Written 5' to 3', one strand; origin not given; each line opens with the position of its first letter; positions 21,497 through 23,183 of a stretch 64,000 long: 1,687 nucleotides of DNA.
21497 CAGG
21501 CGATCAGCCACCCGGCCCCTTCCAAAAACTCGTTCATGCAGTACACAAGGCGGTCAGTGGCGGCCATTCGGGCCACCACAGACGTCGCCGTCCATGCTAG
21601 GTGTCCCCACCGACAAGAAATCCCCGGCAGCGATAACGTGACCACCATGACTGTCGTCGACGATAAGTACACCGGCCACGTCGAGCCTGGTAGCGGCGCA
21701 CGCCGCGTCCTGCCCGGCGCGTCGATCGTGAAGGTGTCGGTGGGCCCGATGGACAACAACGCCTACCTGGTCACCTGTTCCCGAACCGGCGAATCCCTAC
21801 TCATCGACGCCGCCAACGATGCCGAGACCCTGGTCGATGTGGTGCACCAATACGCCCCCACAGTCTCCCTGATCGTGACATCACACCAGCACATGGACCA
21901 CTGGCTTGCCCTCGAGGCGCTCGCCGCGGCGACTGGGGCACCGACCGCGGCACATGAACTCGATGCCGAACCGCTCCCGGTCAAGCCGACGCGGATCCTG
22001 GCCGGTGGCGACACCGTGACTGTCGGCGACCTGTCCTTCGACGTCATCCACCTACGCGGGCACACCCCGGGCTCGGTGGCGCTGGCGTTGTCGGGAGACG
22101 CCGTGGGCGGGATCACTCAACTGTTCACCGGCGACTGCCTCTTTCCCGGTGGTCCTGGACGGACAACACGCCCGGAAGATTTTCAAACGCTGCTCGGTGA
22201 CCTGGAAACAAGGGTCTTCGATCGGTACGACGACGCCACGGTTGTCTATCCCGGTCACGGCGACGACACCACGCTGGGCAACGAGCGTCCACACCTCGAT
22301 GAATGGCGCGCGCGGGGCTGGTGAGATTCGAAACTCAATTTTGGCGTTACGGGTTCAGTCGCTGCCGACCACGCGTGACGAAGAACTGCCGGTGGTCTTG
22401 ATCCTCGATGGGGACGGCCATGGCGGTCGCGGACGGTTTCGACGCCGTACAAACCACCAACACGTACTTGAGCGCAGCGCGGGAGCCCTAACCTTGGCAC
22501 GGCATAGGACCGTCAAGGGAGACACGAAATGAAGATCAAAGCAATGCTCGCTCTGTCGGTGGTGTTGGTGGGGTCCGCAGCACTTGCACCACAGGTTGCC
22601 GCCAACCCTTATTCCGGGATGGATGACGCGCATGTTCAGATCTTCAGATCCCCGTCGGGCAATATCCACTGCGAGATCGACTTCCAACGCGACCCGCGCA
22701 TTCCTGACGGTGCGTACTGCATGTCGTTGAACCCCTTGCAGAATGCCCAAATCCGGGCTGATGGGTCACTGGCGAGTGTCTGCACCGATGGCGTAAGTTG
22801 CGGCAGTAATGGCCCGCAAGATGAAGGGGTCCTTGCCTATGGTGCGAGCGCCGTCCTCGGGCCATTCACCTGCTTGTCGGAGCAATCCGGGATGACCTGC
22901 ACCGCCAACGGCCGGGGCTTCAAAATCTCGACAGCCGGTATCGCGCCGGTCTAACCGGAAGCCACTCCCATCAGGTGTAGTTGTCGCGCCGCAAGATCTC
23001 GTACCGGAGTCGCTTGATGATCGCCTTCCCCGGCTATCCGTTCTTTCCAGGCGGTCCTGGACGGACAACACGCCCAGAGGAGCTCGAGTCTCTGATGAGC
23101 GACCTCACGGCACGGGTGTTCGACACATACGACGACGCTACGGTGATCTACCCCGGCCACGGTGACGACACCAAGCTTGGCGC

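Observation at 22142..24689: Three copies of the MBL-hydrolase 3' end bracket two small cargo cassettes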

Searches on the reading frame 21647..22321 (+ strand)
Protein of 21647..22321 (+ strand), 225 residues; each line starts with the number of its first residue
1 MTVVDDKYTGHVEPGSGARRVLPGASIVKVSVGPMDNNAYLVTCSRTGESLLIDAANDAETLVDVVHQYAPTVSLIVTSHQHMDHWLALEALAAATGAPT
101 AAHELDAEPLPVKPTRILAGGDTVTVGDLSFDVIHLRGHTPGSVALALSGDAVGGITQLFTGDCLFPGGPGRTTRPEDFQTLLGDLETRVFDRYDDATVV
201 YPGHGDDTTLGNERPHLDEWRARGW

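Call 9: find_related_loci(query=window:21647-22321:+, collection=genome_contigs, flank=10000)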
Query window:21647-22321:+ (225 aa) in genome_contigs; peptide patterns used: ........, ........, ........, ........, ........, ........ (x = any residue, [..] = any of these).
599 stretches matched a pattern (row limit reached: there are more); 556 encode a relative of the query (tblastn E <= 1e-3); the best 80 are kept; 80 distinct loci.
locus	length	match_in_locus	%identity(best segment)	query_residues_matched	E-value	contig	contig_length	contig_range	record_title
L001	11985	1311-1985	83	1-225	2e-124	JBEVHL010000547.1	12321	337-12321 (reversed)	MAG: Mycobacterium sp. isolate T2R5UO.18.metabat2 T2R5UO.18.metabat2_k133_11120545, whole genome shotgun sequence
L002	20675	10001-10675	79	1-225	5e-121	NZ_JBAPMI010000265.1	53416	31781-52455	MAG: Mycobacterium sp. isolate MFD03683_ilm_asm_bin10 k127_281915, whole genome shotgun sequence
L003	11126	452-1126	79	1-225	4e-120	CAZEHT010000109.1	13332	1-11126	MAG TPA_asm: uncultured Mycobacterium sp. isolate SRP344714_co2_424 genome assembly, contig: NODE_12135_length_13332_cov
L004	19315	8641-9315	76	1-225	1e-118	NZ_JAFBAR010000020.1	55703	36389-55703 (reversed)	MAG: Mycobacterium sp. isolate CP_BM_RX_R9_36 BM_RX_R9_k147_287691, whole genome shotgun sequence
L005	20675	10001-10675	76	1-225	7e-118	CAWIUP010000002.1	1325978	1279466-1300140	MAG: uncultured Actinomycetota bacterium isolate MFD01872.bin.2.120 genome assembly, contig: contig_108759, whole genome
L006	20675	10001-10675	76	1-225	2e-117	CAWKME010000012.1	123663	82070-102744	MAG: uncultured Actinomycetota bacterium isolate MFD03044.bin.2.96 genome assembly, contig: contig_20099, whole genome s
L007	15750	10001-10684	77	1-225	8e-117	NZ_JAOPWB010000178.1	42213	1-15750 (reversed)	MAG: Mycobacterium sp. isolate RYN_163 scaffold_1971828, whole genome shotgun sequence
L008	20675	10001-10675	77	1-225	2e-116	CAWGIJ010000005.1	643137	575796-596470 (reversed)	MAG: uncultured Actinomycetota bacterium isolate MFD09671.bin.1.159 genome assembly, contig: contig_17896, whole genome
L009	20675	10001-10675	76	1-225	2e-116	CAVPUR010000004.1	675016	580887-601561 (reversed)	MAG: uncultured Actinomycetota bacterium isolate MFD00008.bin.1.45 genome assembly, contig: contig_20538, whole genome s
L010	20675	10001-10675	76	1-225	1e-116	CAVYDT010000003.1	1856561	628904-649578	MAG: uncultured Actinomycetota bacterium isolate MFD01138.bin.1.5 genome assembly, contig: contig_16739, whole genome sh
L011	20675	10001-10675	78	1-225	4e-116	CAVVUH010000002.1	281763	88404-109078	MAG: uncultured Actinomycetota bacterium isolate MFD04463.bin.2.78 genome assembly, contig: contig_10745, whole genome s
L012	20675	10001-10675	76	1-225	4e-116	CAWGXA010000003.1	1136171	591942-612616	MAG: uncultured Actinomycetota bacterium isolate MFD04434.bin.1.169 genome assembly, contig: contig_14202, whole genome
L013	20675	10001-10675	76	1-225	5e-116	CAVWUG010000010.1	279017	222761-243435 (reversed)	MAG: uncultured Actinomycetota bacterium isolate MFD00964.bin.1.323 genome assembly, contig: contig_7721, whole genome s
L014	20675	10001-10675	77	1-225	9e-116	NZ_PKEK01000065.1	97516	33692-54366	MAG: Mycobacterium sp. isolate Actino1 c_000000000066, whole genome shotgun sequence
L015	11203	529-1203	76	1-225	6e-116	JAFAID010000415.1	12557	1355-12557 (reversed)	MAG: Mycobacterium sp. isolate CP_BE_BS_38 BE_BS_k147_467119, whole genome shotgun sequence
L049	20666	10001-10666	77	4-225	1e-112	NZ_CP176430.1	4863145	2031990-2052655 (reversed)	Mycobacterium sp. SMC-11 chromosome, complete genome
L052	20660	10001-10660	79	6-225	3e-112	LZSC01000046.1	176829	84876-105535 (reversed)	Mycobacterium sp. 1100029.7 contig_54, whole genome shotgun sequence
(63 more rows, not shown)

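Call 42: search_protein_families(library=pfam, proteins=[window:21647-22321:+], max_evalue=0.01)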
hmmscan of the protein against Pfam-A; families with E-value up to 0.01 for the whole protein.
window:21647-22321:+ (225 aa): 3 families
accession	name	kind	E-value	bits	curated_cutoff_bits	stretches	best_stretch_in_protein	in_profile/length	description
PF00753.33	Lactamase_B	-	5.4e-15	56.3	22.7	1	33-204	2-196/196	Metallo-beta-lactamase superfamily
PF12706.13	Lactamase_B_2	-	0.00049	20.2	27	1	51-165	3-138/200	Beta-lactamase superfamily domain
PF14597.12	Lactamase_B_5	-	0.0007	19.6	28.4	1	45-152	29-131/199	Metallo-beta-lactamase superfamily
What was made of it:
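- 21647..22141 (+): Host-derived 5' part (165 codons) of the live MBL-fold hydrolase gene, divergent from uvrA (18596-21511, - strand). Pfam Lactamase_B, E 5.4e-15 (call 42).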

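Call 68: search_protein_families(library=pfam, proteins=[L052:16048-16440:-, L052:16642-17019:-], max_evalue=0.001)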
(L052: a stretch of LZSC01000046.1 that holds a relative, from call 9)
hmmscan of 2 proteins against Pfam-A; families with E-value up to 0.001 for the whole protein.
L052:16048-16440:- (131 aa): 0 families

L052:16642-17019:- (126 aa): 0 families

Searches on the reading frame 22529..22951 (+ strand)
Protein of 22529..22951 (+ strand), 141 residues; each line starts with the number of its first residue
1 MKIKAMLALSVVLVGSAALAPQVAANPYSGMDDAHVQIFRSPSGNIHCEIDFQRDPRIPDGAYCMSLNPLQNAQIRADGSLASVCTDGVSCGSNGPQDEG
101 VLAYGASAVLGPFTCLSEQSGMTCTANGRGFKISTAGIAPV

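Call 42: search_protein_families(library=pfam, proteins=[window:22529-22951:+], max_evalue=0.01)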
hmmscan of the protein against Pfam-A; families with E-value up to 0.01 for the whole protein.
window:22529-22951:+ (141 aa): 1 family
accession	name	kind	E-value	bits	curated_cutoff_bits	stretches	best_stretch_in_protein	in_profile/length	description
PF20341.3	DUF6636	-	0.00098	19.7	27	0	92-135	89-134/140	Family of unknown function (DUF6636)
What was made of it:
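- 22427..22966 (+): Cargo module 1: small secreted-protein gene (22529-22954) with its upstream region. Weak DUF6636 match (call 42).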

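Call 43: search_protein_families(library=phrogs, proteins=[window:22529-22951:+], max_evalue=0.01)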
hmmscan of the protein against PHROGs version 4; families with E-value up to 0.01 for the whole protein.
window:22529-22951:+ (141 aa): 0 families

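Call 45: search_dna_similar(query=window:22529-22951:+, collection=phages, mode=protein, max_evalue=0.001, max_rows=15)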
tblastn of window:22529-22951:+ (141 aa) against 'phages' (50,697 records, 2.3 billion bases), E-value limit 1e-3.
No match.

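Call 46: find_encoding_contigs(protein=window:22529-22951:+, flank=10000, max_places=10)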
Protein window:22529-22951:+ (141 aa): no gene with exactly this product is on record in the collection.

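Call 61: find_homologous_proteins(query=window:22529-22951:+, max_evalue=0.00001)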
Query window:22529-22951:+ (141 aa): 67 proteins with E <= 0.00001 among 199 candidates.
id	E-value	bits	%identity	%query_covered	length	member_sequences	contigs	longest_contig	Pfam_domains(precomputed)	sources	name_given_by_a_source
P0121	1.1e-83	296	95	100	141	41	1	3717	-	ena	-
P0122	9.2e-70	251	80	100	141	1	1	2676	-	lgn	-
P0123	3.5e-67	243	79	100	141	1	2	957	-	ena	-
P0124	6.5e-67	242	80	100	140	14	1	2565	PF20341.3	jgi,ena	-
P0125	5.0e-63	229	77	94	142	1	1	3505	-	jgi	jgi:hypothetical protein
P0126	2.7e-61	224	74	100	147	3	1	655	-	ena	-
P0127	6.2e-60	219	75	97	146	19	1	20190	-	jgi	jgi:hypothetical protein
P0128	1.4e-59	218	72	100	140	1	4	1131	PF20341.3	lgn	-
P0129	2.1e-58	214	72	97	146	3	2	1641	-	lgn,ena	-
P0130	2.1e-58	214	74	98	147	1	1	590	-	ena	-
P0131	1.8e-57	211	71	100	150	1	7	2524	-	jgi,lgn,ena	-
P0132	3.1e-57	211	72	95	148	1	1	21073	-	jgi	jgi:hypothetical protein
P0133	1.2e-56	209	71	97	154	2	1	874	-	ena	-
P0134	1.8e-54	202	72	82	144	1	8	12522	PF20341.3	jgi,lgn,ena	-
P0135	4.3e-54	200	69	96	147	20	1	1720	-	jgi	-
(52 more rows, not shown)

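Call 62: find_encoding_contigs(protein=P0121, flank=10000, max_places=3)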
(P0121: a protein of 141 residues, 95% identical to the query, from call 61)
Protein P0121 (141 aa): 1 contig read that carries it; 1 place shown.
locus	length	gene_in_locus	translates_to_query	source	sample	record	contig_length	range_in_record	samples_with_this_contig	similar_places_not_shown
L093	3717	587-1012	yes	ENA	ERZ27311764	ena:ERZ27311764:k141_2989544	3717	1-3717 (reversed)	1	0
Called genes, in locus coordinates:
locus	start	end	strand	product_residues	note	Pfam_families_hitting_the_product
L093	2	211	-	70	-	?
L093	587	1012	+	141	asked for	-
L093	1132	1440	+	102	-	-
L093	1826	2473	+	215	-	PF01083:Cutinase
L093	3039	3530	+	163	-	-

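Call 63: find_encoding_contigs(protein=P0127, flank=10000, max_places=3)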
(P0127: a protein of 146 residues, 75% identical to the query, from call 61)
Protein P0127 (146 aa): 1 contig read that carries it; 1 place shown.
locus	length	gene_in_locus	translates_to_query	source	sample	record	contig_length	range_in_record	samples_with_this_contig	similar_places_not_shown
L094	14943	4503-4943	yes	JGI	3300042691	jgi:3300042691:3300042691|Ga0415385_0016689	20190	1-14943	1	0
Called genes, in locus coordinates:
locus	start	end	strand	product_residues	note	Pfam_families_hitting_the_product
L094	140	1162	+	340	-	PF12625:Arabinose_bd, PF12833:HTH_18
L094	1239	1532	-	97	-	-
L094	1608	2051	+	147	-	-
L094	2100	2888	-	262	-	PF00378:ECH_1, PF16113:ECH_2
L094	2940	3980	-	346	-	PF12625:Arabinose_bd, PF12833:HTH_18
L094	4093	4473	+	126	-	PF07045:DUF1330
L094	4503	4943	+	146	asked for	-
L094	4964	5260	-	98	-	-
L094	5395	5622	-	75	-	PF01638:HxlR (weak)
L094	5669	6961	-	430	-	PF00724:Oxidored_FMN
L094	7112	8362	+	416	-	PF07075:NamZ_N, PF20732:NamZ_C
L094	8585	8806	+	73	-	-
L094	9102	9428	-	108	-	-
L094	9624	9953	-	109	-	-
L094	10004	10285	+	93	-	PF13744:HTH_37, PF13560:HTH_31 (weak), PF01381:HTH_3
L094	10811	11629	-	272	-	PF03328:HpcH_HpaI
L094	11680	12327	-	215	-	PF08241:Methyltransf_11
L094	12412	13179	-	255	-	PF01925:TauE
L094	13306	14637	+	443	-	PF08237:PE-PPE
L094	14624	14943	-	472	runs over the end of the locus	PF01926:MMR_HSR1, PF02421:FeoB_N, PF04548:AIG1 (weak), PF00009:GTP_EFTU (weak), PF01926:MMR_HSR1, PF02421:FeoB_N, PF00009:GTP_EFTU (weak), PF14714:KH_dom-like, +6 more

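Call 64: find_encoding_contigs(protein=P0132, flank=10000, max_places=3)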
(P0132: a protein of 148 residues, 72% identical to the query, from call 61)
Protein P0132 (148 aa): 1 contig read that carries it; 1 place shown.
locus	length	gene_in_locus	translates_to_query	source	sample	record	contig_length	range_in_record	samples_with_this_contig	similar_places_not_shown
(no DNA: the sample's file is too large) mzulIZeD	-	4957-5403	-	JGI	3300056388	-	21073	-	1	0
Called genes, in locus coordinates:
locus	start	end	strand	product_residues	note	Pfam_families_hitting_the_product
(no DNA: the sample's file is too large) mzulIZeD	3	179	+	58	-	?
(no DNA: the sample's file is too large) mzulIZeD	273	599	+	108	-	-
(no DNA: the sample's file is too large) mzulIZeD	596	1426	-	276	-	-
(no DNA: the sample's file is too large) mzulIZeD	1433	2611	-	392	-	PF00145:DNA_methylase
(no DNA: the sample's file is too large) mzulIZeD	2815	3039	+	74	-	-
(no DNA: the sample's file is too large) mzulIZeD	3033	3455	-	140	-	PF16877:DUF5078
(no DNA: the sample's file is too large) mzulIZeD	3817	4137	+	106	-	-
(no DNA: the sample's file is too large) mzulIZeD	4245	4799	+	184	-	-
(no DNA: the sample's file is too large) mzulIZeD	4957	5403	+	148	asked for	-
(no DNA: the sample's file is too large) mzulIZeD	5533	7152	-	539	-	PF00118:Cpn60_TCP1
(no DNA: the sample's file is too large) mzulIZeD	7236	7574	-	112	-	PF00166:Cpn10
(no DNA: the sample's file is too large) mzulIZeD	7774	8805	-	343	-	PF00814:TsaD, PF22521:HypF_C_2 (weak)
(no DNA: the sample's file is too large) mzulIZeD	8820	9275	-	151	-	PF00583:Acetyltransf_1, PF13673:Acetyltransf_10, PF13508:Acetyltransf_7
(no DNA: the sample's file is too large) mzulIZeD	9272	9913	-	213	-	PF00814:TsaD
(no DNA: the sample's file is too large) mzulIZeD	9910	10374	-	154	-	PF02367:TsaE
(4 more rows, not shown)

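Call 82: find_related_loci(query=window:22529-22951:+, collection=viral_contigs, flank=10000)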
Query window:22529-22951:+ (141 aa) in viral_contigs; peptide patterns used: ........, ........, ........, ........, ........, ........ (x = any residue, [..] = any of these).
2 stretches matched a pattern, but none encodes a relative of the query by tblastn (E <= 1e-3).
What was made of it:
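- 22427..22966 (+): No match in the phage collections (calls 43, 45, 82).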

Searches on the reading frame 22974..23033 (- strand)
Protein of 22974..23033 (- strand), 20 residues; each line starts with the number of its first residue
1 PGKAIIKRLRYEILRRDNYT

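Call 43: search_protein_families(library=phrogs, proteins=[window:22974-23033:-], max_evalue=0.01)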
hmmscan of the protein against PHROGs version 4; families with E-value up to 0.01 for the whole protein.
seq(20 aa): 1 family
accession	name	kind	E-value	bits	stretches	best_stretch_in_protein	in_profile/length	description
phrog_14314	-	DNA, RNA and nucleotide metabolism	0.00015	23.1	1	4-20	2-18/252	HNH endonuclease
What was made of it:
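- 22971..23033 (-): Remnant of the first ~20 codons of an HNH-endonuclease gene, ending in a premature stop. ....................* matches phrog_14314 (HNH endonuclease) at profile positions 2-18, E 1.5e-4 (call 43).
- Checked: Between copies 1 and 2 there is also a 21-codon remnant of an HNH-endonuclease gene on the - strand, 22971-23033 (phrog_14314, E 1.5e-4, call 43), in addition to the small secreted-protein gene.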
